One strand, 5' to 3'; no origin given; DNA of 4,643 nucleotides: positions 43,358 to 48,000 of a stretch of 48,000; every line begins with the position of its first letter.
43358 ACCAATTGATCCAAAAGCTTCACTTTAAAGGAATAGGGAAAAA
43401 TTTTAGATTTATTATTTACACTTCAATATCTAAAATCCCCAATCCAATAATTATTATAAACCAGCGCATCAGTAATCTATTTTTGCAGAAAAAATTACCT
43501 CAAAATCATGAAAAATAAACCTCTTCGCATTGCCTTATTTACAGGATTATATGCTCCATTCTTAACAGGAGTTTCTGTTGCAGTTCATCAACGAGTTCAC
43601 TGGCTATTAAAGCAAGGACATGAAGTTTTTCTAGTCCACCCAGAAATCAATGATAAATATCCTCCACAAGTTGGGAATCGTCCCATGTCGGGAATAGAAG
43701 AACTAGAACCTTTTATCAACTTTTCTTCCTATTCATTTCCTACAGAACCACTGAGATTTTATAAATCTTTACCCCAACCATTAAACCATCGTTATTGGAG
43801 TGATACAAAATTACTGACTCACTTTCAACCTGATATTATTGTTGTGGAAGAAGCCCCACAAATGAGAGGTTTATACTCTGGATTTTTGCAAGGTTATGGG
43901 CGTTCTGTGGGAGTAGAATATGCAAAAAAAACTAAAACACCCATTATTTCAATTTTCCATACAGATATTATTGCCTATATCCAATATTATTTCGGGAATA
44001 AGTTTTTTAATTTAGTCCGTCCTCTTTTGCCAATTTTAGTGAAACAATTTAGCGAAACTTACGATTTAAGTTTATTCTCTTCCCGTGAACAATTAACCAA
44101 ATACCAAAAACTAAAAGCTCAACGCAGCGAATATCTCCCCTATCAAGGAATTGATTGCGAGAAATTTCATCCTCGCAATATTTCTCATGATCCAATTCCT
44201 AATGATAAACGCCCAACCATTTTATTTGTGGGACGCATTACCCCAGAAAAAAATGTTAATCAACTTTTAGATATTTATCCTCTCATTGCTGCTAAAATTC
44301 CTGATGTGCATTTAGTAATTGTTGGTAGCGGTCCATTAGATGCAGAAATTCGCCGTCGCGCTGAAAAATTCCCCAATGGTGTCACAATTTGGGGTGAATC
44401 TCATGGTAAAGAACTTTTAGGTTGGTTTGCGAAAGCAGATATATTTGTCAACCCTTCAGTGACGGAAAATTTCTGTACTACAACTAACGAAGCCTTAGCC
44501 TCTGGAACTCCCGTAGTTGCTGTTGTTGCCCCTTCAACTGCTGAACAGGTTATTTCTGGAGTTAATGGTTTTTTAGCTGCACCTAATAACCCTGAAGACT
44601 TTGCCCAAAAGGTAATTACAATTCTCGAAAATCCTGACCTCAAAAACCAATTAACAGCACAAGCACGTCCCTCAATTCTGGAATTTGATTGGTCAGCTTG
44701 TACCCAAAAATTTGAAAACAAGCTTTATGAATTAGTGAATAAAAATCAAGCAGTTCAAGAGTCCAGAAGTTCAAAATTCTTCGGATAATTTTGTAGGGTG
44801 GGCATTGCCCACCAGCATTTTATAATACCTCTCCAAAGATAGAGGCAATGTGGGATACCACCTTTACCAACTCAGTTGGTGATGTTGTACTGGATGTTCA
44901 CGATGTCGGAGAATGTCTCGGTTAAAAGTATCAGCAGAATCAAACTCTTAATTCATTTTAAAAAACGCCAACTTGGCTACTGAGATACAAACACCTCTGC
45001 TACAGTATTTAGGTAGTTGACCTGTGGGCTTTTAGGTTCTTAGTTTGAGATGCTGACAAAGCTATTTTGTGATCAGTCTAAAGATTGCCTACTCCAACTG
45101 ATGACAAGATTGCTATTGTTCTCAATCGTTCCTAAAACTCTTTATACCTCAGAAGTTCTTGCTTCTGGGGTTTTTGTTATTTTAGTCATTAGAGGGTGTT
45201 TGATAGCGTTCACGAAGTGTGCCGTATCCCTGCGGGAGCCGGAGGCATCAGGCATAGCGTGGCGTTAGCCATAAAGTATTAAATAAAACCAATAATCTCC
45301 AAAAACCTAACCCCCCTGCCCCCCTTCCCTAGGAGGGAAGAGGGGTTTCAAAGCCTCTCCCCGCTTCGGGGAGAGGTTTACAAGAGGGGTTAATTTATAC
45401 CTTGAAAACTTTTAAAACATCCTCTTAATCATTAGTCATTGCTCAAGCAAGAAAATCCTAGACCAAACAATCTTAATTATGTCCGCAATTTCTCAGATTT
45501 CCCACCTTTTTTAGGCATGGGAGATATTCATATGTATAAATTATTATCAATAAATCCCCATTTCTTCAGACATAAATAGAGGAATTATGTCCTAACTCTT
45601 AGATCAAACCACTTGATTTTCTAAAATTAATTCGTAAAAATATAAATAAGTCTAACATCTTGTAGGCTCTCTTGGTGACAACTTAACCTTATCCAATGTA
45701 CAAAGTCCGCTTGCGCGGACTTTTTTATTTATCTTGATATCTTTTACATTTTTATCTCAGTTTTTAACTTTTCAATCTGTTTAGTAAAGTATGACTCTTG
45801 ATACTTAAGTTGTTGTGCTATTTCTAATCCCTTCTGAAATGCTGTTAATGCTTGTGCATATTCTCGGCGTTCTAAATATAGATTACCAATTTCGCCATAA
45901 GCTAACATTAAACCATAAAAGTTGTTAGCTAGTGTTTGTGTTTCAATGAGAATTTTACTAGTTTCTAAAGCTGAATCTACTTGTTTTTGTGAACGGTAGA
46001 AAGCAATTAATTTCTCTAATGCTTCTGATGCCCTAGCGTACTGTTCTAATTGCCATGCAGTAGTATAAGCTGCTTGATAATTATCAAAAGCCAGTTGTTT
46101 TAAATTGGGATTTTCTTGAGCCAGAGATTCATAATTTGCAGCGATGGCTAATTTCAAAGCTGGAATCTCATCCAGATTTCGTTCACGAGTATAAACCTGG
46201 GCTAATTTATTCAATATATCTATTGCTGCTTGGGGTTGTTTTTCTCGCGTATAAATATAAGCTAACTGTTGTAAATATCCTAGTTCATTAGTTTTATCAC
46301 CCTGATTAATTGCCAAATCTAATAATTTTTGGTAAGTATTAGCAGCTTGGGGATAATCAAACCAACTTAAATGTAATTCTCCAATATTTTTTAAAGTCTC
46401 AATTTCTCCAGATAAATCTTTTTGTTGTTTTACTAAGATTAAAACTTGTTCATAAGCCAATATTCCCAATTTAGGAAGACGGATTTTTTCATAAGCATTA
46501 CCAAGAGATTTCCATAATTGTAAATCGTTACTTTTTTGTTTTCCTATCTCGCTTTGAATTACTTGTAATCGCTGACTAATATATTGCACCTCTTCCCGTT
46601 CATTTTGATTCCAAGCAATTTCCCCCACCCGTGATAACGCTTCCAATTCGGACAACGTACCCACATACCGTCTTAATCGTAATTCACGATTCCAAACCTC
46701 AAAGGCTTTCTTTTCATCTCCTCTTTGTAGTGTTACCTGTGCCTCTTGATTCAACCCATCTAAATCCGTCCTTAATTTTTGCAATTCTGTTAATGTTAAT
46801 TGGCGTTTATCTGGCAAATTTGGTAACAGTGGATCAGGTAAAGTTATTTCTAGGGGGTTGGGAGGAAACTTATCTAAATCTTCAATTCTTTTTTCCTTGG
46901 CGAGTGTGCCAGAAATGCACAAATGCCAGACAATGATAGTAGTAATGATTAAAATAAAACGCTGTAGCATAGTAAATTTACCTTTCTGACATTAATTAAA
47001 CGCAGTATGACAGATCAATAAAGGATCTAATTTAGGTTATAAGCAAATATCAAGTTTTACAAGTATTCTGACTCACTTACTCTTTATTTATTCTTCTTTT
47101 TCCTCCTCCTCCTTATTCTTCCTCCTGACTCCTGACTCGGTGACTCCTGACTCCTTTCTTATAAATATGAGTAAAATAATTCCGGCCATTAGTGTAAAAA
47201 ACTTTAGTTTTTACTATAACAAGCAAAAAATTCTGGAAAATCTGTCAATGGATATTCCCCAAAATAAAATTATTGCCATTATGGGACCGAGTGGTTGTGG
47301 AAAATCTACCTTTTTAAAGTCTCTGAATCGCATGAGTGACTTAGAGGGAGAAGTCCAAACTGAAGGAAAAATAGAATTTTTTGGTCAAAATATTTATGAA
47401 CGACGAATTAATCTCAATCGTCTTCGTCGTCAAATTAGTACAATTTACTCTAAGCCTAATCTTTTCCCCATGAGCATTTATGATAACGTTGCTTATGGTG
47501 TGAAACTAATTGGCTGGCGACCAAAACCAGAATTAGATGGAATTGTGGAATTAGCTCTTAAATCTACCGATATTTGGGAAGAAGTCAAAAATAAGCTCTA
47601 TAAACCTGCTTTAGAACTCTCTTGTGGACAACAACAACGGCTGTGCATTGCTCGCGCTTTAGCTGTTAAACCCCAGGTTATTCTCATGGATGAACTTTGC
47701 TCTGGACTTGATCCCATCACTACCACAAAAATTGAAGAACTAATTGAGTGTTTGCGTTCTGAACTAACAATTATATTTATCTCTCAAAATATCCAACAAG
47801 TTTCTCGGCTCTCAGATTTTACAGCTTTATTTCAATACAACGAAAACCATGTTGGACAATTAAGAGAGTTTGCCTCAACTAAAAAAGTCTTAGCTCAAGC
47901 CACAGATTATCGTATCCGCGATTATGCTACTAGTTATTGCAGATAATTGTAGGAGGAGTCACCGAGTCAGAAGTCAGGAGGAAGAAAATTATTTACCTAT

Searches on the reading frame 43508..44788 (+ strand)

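Call 72: search_protein_families(library=pfam, proteins=[window:43508-44788:+], max_evalue=0.00001)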
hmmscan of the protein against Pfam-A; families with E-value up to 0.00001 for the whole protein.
window:43508-44788:+ (426 aa): 4 families
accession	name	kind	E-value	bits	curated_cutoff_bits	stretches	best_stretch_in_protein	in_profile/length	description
PF00534.26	Glycos_transf_1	-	2.4e-36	125.3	26.4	1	231-387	11-170/172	Glycosyl transferases group 1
PF13692.12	Glyco_trans_1_4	-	7.5e-34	117.4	27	1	235-375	1-142/142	Glycosyl transferases group 1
PF20706.3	GT4-conflict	-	4.2e-06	26.4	26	0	228-387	190-369/385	Family 4 Glycosyltransferase in conflict systems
PF13439.12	Glyco_transf_4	-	9.5e-06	26.2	28.5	0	21-184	3-133/170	Glycosyltransferase Family 4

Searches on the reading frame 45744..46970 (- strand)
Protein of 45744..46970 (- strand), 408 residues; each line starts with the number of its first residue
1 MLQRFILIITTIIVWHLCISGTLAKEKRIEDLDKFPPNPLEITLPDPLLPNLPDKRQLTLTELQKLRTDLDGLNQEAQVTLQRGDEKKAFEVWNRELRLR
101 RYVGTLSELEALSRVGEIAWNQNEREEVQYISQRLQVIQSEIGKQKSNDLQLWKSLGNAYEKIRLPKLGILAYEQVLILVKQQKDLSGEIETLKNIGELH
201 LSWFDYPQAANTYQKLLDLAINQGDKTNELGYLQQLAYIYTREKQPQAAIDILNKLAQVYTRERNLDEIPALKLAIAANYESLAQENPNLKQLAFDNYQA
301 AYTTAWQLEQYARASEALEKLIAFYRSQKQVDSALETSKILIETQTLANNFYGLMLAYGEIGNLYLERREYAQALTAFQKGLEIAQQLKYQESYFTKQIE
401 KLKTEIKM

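Call 72: search_protein_families(library=pfam, proteins=[window:45744-46970:-], max_evalue=0.00001)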
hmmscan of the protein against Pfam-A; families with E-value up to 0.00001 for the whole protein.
window:45744-46970:- (408 aa): 5 families
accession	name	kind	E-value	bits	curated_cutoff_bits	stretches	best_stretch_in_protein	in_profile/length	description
PF13424.12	TPR_12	-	7.2e-12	45.8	30.1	0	205-260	18-75/77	Tetratricopeptide repeat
PF00515.34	TPR_1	-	1e-10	41.4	27.8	0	357-386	3-32/34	Tetratricopeptide repeat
PF07719.23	TPR_2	-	3.2e-08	33.5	27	0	357-385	3-31/34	Tetratricopeptide repeat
PF13181.12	TPR_8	-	7.4e-07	29.3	25.7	0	357-387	3-33/34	Tetratricopeptide repeat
PF13176.12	TPR_7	-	8e-07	29.1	27.9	0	357-387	1-31/36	Tetratricopeptide repeat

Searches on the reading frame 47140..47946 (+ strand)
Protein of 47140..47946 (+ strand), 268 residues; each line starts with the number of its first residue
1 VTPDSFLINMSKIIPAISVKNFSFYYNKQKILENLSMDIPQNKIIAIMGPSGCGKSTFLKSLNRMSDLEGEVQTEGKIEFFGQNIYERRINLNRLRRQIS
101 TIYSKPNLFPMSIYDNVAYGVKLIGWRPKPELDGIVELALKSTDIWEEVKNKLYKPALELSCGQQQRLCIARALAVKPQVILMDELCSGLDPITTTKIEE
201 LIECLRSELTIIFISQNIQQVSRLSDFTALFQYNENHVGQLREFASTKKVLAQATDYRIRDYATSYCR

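Call 72: search_protein_families(library=pfam, proteins=[window:47140-47946:+], max_evalue=0.00001)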
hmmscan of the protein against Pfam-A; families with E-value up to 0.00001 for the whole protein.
window:47140-47946:+ (268 aa): 3 families
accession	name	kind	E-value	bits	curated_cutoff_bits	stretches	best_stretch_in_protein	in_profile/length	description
PF00005.33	ABC_tran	-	4.6e-29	102.2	25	1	32-186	1-135/137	ABC transporter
PF13304.12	AAA_21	-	3.1e-09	37.8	27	0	44-86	1-43/304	AAA domain, putative AbiEii toxin, Type IV TA system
PF02463.25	SMC_N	-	9.3e-07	28.9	40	0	159-235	136-216/220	RecF/RecN/SMC N terminal domain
